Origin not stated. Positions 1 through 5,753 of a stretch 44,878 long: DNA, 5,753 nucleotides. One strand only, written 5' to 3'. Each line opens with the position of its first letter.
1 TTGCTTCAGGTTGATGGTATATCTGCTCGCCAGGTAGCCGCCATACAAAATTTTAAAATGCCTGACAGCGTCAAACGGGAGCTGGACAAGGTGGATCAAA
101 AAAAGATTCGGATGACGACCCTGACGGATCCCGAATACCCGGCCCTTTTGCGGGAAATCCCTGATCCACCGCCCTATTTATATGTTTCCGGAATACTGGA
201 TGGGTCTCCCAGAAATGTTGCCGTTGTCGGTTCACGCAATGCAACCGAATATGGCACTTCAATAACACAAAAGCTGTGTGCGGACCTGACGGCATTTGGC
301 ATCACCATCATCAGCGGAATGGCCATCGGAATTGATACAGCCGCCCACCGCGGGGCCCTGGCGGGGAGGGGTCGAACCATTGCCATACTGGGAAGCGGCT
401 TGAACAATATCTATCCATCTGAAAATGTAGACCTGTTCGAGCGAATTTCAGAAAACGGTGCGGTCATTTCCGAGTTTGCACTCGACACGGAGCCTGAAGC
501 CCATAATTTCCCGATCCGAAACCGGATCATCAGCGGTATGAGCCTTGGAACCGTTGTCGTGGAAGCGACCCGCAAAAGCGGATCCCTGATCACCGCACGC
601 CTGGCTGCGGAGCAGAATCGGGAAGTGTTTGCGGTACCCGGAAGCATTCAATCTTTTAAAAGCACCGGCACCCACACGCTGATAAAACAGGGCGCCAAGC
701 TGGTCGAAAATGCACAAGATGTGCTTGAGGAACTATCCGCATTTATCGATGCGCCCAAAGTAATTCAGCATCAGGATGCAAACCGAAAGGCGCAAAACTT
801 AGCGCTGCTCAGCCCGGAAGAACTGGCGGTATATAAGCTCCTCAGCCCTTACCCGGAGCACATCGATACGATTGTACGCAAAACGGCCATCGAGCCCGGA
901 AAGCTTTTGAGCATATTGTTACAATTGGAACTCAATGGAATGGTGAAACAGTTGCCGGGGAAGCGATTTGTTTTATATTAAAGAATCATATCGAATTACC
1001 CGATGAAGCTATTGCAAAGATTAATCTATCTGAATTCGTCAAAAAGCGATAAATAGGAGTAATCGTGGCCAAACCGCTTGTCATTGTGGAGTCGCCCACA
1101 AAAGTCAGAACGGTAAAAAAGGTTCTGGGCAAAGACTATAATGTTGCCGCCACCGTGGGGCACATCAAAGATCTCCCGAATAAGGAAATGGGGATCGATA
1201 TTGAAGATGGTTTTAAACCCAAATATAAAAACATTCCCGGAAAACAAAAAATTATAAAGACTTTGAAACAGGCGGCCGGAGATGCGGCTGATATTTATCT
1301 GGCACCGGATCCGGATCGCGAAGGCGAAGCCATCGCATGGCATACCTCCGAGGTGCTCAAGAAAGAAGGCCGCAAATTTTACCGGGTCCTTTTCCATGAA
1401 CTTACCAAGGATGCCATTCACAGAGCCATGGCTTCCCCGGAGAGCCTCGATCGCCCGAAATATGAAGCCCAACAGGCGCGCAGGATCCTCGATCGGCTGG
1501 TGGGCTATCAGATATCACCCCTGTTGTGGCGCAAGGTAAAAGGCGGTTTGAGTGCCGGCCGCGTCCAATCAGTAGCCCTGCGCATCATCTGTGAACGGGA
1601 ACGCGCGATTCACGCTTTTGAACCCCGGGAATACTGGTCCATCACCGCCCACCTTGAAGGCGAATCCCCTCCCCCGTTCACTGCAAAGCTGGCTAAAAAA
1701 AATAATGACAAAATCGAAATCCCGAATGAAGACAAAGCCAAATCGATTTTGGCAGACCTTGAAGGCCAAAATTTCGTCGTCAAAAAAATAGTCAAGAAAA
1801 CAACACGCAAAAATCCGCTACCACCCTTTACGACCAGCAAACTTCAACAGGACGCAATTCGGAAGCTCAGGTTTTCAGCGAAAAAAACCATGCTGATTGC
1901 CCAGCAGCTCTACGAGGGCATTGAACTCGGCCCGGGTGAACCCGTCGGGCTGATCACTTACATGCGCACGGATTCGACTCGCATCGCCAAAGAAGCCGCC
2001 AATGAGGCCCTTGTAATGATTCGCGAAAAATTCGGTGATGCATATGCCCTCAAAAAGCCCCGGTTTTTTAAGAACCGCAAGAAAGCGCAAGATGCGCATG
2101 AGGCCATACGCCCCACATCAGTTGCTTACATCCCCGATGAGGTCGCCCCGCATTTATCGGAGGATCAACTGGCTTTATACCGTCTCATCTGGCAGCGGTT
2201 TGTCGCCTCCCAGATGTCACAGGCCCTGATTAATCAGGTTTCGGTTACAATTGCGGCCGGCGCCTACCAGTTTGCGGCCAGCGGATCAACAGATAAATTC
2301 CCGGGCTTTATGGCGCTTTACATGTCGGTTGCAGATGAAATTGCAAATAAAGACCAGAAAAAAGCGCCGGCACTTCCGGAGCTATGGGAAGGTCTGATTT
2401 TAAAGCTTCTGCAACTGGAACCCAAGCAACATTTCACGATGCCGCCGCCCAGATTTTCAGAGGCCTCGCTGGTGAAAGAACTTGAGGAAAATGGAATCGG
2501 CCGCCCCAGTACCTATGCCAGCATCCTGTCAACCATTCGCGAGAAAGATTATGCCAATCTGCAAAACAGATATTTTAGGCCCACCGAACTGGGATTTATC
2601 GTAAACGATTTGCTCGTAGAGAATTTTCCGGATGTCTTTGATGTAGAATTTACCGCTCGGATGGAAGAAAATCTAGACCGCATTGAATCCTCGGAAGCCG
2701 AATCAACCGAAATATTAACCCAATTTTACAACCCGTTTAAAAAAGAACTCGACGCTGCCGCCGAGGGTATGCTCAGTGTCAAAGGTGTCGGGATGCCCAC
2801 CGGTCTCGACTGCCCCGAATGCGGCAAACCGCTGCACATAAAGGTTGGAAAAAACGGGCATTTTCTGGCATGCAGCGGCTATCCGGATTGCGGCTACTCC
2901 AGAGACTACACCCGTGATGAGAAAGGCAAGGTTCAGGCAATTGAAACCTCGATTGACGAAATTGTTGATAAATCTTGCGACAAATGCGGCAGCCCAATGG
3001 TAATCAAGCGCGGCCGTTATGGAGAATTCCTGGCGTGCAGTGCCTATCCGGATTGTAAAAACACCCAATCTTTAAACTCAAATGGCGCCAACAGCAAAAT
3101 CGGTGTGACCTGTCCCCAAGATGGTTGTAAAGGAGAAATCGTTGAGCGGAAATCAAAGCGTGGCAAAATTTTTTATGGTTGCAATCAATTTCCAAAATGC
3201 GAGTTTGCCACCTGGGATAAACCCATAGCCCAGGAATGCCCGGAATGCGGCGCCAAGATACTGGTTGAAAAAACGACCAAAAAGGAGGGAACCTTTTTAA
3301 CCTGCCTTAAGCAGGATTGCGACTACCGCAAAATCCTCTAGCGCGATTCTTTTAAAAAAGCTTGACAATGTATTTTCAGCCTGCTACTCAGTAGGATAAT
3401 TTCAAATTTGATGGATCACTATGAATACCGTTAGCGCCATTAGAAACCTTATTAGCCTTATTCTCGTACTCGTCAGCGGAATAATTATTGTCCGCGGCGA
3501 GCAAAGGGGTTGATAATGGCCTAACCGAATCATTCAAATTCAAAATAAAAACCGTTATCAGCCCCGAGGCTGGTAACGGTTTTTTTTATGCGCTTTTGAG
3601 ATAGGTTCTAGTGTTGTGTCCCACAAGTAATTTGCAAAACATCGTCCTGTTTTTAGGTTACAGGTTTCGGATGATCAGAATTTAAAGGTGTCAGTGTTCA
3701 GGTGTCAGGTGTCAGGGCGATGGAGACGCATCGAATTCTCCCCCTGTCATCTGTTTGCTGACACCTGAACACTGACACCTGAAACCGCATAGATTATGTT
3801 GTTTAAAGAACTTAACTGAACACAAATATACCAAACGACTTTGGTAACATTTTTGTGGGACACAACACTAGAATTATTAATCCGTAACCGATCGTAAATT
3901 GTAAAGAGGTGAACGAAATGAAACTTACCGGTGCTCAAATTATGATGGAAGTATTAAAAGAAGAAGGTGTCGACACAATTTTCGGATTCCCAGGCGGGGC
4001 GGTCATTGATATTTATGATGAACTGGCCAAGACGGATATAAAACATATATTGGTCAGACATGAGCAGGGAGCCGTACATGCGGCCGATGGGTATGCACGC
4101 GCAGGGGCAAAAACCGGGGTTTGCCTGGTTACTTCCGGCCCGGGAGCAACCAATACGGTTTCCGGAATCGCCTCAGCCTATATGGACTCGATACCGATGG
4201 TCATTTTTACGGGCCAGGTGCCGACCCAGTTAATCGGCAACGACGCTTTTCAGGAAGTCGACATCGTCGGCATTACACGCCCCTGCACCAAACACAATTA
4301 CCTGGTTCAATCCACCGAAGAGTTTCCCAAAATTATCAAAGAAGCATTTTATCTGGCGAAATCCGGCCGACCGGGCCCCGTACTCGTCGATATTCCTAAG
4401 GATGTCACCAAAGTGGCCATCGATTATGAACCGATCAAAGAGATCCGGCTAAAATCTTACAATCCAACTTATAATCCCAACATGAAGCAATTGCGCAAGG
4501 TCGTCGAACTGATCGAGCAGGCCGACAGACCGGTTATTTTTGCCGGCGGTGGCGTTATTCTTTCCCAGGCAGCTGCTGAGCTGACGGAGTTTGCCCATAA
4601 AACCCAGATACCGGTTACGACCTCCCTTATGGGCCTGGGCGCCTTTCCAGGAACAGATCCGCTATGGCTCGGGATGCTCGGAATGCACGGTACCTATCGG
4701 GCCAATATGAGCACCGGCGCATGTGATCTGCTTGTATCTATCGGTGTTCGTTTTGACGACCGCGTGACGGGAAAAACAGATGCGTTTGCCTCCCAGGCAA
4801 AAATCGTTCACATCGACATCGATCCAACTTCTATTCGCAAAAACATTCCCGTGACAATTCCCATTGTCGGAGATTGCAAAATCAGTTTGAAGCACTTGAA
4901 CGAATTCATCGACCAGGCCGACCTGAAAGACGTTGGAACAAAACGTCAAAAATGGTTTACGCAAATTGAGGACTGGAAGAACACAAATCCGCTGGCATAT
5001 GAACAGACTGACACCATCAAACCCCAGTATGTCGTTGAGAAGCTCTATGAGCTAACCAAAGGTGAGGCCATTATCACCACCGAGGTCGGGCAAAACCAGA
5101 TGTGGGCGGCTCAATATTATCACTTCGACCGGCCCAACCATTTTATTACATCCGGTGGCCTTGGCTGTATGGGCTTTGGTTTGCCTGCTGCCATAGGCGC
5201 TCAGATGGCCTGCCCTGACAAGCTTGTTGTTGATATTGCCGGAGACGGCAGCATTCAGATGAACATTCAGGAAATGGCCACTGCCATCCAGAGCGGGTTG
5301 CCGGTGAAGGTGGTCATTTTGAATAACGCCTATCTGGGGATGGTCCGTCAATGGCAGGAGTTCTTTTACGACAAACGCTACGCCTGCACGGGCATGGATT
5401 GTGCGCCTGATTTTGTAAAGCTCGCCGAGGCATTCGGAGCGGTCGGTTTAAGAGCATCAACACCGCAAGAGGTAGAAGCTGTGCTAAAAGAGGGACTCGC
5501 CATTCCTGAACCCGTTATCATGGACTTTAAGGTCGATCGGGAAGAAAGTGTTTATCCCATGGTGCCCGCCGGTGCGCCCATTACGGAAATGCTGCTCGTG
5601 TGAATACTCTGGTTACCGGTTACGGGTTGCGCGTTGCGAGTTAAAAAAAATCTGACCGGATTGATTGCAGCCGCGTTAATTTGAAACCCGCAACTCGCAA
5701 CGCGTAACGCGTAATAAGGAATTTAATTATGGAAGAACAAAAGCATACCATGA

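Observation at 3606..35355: Window-wide class of intergenic/intercistronic hairpin elements whose arms are tandem heptamers (four different 'alphabets', one geometry)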

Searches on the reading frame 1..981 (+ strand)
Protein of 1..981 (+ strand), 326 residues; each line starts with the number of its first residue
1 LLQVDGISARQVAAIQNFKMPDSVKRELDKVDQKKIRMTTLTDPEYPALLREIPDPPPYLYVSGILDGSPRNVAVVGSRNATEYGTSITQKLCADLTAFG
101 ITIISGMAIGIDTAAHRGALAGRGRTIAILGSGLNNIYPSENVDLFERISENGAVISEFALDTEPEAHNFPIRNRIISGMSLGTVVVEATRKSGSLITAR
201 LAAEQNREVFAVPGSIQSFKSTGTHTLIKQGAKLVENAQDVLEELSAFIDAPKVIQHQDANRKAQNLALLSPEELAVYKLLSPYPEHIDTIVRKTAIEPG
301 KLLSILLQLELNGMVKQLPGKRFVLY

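Call 78: search_protein_families(library=pfam, proteins=[window:1-981:+], max_evalue=0.0001)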
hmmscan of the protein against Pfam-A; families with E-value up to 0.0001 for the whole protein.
window:1-981:+ (326 aa): 2 families
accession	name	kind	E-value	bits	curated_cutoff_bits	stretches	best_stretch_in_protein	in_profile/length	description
PF02481.21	DNA_processg_A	-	2.7e-80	269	29.6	1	32-236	3-211/212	DNA recombination-mediator protein A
PF17782.7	DprA_WH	-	8.8e-16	58.1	22.9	1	263-321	3-61/61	DprA winged helix domain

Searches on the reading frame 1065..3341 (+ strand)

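Call 55: search_protein_families(library=pfam, proteins=[window:1065-3341:+], max_evalue=0.00001)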
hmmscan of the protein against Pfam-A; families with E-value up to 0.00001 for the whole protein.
window:1065-3341:+ (758 aa): 3 families
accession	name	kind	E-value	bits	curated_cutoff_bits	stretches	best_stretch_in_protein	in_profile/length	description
PF01131.25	Topoisom_bac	-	2e-122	409.6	35.1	1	129-551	3-410/411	DNA topoisomerase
PF01396.24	Zn_ribbon_Top1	-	1.2e-43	147.1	32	3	636-673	2-39/39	Topoisomerase DNA binding C4 zinc finger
PF01751.28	Toprim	-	1.4e-20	73.7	23.1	1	5-113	2-96/96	Toprim domain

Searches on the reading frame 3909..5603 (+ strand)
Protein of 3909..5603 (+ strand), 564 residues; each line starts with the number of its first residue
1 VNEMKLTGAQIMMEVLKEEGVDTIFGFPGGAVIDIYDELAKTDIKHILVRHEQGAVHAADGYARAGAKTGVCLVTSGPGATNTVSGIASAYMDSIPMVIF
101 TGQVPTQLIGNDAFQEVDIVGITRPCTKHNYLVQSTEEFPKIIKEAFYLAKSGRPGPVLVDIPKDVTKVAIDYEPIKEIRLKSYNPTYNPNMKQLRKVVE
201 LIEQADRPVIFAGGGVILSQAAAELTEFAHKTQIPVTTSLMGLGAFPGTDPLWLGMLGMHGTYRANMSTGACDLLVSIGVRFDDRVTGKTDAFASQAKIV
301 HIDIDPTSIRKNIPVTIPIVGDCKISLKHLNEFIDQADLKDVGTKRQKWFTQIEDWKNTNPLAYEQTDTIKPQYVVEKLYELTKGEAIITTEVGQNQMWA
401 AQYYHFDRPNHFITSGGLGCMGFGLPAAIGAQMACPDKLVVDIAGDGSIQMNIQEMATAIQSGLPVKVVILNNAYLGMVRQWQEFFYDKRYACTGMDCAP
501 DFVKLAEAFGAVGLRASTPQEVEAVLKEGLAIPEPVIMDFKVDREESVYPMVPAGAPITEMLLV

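Call 19: find_related_loci(query=window:3909-5603:+, collection=genome_contigs, flank=10000)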
Query window:3909-5603:+ (564 aa) in genome_contigs; peptide patterns used: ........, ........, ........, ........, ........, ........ (x = any residue, [..] = any of these).
600 stretches matched a pattern (row limit reached: there are more); 600 encode a relative of the query (tblastn E <= 1e-3); the best 80 are kept; 80 distinct loci.
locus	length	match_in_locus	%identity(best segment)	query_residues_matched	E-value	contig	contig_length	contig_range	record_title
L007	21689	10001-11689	88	2-564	0e+0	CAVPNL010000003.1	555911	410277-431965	MAG: uncultured delta proteobacterium isolate MFD09779.bin.2.131 genome assembly, contig: contig_13951, whole genome sho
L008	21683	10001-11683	80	4-564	0e+0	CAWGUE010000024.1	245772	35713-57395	MAG: uncultured delta proteobacterium isolate MFD09779.bin.1.212 genome assembly, contig: contig_57910, whole genome sho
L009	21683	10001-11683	80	4-564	0e+0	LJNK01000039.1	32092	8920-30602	MAG: Deltaproteobacteria bacterium SG8_13 WOR_8-12_820, whole genome shotgun sequence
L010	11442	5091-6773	81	4-564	0e+0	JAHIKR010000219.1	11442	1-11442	MAG: Proteobacteria bacterium isolate KR13_N1.mb.65 KR13_N1.mb.65_k141_128716, whole genome shotgun sequence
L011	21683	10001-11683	80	4-564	0e+0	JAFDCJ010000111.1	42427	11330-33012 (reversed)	MAG: Deltaproteobacteria bacterium isolate MB3D_Bin_18 MB3D_Bin_18_MB3D_0306_000000517396, whole genome shotgun sequence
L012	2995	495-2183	79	2-564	0e+0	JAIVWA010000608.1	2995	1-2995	MAG: Gammaproteobacteria bacterium isolate HYP3_UM_18 NODE_7624_length_2995_cov_0.717922, whole genome shotgun sequence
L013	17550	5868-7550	78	4-564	0e+0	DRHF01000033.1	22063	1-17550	MAG TPA_asm: Desulfobacterales bacterium isolate HyVt-363 HyVt-363_k145_15225, whole genome shotgun sequence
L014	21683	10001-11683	75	4-564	0e+0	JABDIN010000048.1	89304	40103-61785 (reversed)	MAG: Desulfobacteraceae bacterium isolate DS_bin_10 k127_94297, whole genome shotgun sequence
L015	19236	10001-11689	75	2-564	0e+0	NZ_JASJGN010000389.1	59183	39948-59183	MAG: Desulfosarcina sp. isolate ChS5.bin.72 ChesSed_k141_1395060, whole genome shotgun sequence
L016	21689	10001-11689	74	2-564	0e+0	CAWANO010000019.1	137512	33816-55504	MAG: uncultured delta proteobacterium isolate MFD03804.bin.1.2 genome assembly, contig: contig_84487, whole genome shotg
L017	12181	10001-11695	73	3-563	0e+0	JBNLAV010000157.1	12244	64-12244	MAG: Desulfobacteraceae bacterium isolate C2.bin.44.orig k141_1398065, whole genome shotgun sequence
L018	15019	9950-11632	74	5-564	0e+0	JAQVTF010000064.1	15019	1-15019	MAG: Desulfobacteraceae bacterium isolate STF1_291 NODE_10914_length_15019_cov_4.533508_Sandtown_F1, whole genome shotgu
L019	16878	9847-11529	74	4-564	0e+0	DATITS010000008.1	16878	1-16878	MAG TPA_asm: Desulfobacterales bacterium isolate SMAG_U15961 k141_984884, whole genome shotgun sequence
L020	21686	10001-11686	73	4-563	0e+0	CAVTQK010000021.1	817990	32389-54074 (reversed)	MAG: uncultured delta proteobacterium isolate MFD00709.bin.1.229 genome assembly, contig: contig_31666, whole genome sho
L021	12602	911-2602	73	4-563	0e+0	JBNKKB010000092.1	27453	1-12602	MAG: Desulfobacteraceae bacterium isolate H1H2.bin.6.orig k141_692795, whole genome shotgun sequence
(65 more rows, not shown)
